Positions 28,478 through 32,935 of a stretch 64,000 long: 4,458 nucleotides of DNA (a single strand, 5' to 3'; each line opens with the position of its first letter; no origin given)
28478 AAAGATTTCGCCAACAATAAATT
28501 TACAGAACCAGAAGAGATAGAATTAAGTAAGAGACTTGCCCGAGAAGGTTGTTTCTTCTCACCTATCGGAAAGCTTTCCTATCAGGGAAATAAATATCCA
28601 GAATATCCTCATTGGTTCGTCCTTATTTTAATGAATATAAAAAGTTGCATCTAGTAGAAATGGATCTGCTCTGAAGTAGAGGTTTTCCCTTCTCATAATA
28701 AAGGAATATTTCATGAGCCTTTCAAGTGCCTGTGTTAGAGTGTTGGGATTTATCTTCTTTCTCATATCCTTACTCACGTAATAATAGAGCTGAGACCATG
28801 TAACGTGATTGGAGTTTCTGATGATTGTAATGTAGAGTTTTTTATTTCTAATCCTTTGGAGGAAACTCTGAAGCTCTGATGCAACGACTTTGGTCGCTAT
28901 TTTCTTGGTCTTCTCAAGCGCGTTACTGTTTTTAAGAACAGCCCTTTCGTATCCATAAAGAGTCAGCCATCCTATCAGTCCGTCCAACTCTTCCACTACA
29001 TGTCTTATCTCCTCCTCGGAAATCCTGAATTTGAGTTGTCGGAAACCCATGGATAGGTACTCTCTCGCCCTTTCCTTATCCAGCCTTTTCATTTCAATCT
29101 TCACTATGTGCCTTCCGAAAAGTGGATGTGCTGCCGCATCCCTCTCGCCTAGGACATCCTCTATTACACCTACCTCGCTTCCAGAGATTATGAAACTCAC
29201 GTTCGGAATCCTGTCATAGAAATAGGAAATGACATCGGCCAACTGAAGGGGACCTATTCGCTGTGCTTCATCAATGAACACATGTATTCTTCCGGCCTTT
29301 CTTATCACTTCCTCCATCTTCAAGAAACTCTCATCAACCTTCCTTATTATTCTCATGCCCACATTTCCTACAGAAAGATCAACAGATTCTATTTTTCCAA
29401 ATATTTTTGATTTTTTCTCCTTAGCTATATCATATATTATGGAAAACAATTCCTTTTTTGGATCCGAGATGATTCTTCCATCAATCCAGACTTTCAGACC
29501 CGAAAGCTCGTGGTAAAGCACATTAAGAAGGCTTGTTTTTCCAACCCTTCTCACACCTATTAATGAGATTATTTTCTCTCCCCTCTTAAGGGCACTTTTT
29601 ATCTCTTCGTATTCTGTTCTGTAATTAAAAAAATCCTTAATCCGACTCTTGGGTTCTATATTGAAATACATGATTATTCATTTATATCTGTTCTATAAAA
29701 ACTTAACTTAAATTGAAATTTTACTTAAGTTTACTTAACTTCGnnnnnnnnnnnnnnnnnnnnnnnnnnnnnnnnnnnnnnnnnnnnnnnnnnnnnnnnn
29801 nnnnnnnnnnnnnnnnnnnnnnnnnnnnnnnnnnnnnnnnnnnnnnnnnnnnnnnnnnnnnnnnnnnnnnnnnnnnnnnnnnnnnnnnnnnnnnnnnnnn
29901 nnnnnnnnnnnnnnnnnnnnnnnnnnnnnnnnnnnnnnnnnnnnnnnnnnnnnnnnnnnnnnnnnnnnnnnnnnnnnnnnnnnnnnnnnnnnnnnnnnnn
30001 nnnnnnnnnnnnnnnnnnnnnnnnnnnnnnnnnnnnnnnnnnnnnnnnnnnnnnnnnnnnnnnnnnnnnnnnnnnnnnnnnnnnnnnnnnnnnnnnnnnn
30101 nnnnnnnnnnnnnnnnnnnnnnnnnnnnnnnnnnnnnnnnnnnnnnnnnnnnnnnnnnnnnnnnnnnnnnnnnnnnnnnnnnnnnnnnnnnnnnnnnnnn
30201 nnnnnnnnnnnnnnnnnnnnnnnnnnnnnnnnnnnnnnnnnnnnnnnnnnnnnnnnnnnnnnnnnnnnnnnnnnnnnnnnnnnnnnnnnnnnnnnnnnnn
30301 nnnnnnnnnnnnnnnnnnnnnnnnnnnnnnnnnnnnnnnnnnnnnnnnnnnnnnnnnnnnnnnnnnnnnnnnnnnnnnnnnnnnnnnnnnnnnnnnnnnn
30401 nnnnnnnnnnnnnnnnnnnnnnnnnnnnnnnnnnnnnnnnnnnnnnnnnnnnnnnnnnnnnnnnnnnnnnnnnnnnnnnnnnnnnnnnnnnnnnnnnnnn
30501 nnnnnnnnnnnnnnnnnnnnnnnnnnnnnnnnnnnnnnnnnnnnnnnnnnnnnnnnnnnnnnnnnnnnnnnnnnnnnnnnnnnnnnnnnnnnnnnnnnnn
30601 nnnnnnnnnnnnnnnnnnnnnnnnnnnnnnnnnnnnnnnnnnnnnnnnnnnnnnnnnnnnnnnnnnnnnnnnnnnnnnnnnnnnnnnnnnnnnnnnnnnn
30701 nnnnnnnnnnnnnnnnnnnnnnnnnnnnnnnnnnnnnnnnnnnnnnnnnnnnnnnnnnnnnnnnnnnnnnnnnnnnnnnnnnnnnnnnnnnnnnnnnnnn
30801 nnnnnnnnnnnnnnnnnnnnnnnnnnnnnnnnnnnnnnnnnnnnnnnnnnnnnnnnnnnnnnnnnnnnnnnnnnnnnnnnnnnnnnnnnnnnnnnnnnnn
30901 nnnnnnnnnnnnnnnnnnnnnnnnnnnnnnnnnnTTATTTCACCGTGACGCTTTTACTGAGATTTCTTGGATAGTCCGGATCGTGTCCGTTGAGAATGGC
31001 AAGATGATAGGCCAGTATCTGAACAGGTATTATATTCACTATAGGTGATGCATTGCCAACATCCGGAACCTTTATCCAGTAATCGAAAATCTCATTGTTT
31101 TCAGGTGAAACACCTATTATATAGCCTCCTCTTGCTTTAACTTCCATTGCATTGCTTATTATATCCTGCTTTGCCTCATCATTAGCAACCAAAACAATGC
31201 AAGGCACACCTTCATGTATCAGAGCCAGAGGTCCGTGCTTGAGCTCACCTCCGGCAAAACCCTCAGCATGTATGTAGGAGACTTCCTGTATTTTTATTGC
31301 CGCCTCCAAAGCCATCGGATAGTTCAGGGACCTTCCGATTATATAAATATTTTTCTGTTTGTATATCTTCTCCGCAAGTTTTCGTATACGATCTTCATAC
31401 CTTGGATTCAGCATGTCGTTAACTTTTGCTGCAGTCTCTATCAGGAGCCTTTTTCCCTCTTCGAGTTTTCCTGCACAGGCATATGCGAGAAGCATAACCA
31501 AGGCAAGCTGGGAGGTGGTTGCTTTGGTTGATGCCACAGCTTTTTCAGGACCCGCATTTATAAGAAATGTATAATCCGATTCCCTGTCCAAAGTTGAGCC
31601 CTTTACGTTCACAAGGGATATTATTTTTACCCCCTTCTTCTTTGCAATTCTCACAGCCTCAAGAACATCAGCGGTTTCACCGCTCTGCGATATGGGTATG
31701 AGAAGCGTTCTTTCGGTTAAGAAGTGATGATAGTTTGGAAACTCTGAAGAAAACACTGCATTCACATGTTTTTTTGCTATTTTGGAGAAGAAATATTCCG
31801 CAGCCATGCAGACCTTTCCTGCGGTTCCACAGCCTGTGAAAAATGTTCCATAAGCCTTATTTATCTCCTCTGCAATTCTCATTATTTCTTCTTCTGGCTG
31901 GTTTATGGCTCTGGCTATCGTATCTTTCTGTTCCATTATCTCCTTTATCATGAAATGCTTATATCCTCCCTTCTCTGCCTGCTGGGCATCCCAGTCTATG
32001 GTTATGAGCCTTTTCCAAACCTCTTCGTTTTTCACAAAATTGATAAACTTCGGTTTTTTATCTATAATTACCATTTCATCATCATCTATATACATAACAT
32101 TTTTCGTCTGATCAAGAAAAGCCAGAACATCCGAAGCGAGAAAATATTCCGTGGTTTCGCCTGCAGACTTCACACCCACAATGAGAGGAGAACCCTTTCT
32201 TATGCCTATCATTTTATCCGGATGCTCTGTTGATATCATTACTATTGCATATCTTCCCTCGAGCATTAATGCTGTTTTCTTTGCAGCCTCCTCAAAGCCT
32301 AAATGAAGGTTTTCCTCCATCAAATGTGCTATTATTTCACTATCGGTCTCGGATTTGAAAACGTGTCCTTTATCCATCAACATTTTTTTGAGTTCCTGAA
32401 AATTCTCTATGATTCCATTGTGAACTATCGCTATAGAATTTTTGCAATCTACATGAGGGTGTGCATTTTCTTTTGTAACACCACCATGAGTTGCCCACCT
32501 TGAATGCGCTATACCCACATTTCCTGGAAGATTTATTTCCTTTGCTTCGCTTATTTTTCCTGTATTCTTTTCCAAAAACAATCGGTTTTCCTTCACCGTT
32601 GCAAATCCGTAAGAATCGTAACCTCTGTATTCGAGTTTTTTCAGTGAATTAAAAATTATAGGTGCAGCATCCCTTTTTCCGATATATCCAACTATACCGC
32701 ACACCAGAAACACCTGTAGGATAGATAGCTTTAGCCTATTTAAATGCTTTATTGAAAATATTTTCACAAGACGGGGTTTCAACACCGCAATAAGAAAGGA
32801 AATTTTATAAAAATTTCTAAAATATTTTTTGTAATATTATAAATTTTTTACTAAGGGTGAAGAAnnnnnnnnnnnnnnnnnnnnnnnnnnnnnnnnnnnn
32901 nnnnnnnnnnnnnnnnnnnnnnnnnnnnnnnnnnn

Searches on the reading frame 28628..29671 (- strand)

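Call 9: search_protein_families(library=pfam, proteins=[window:28628-29671:-], max_evalue=0.001)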
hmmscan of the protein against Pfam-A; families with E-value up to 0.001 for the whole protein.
window:28628-29671:- (347 aa): 3 families
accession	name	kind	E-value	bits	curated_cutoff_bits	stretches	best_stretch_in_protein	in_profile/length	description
PF01637.24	ATPase_2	-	1.7e-13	51.3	33.2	1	14-232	1-218/225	ATPase domain predominantly from Archaea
PF13173.12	AAA_14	-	7.9e-11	42.5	27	1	32-170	2-103/129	AAA domain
PF13401.12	AAA_22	-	0.00015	22.5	27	0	31-164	4-122/130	AAA domain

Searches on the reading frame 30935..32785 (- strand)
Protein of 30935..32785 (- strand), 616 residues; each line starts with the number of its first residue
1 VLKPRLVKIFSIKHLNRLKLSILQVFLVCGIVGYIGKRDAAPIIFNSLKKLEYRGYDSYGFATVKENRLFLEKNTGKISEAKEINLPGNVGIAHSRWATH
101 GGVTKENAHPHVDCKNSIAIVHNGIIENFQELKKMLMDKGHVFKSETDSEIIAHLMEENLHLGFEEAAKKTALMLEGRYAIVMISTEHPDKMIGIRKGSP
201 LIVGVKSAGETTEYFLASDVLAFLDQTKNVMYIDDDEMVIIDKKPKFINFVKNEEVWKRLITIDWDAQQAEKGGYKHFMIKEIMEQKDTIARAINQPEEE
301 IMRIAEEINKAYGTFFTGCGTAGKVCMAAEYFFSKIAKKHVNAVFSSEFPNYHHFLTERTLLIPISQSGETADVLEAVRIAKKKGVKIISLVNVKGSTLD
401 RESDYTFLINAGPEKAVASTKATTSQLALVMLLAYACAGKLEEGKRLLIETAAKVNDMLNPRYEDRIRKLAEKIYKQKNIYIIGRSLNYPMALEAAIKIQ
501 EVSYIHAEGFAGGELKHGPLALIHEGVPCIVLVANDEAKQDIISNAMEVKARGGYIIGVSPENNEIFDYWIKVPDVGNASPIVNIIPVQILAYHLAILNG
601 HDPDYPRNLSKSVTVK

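Call 47: list_cluster_members(proteins=[P0001, P0034, P0037, window:30935-32785:-, window:34807-36840:+])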
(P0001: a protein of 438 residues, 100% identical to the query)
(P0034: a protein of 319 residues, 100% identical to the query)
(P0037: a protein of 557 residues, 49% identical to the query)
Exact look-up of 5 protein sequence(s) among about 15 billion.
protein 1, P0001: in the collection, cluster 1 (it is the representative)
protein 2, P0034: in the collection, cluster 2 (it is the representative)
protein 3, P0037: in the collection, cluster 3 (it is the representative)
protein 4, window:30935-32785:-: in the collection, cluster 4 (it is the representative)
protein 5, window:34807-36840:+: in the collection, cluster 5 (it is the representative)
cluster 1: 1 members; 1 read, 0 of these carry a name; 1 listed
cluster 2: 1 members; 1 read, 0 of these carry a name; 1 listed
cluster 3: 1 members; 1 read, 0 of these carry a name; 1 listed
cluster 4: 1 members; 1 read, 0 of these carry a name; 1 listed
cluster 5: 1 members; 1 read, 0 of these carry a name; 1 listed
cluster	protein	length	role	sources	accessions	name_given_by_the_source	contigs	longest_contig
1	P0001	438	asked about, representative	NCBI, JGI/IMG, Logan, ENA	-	-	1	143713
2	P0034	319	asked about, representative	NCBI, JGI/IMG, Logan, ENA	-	-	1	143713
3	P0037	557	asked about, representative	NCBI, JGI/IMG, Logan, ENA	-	-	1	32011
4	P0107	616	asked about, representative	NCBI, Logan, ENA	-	-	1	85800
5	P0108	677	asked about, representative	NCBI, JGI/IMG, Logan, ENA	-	-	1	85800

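Call 64: search_protein_families(library=pfam, proteins=[window:30935-32785:-], max_evalue=0.00001)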
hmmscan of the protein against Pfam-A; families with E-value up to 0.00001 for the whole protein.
window:30935-32785:- (616 aa): 3 families
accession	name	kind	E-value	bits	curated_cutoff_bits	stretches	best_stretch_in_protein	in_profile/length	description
PF01380.27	SIS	-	3.8e-48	163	25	2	313-434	7-129/131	SIS domain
PF13522.11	GATase_6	-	3.2e-19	69.7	27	1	82-206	4-121/130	Glutamine amidotransferase domain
PF13537.11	GATase_7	-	1.5e-13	51.3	25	1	104-221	9-119/123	Glutamine amidotransferase domain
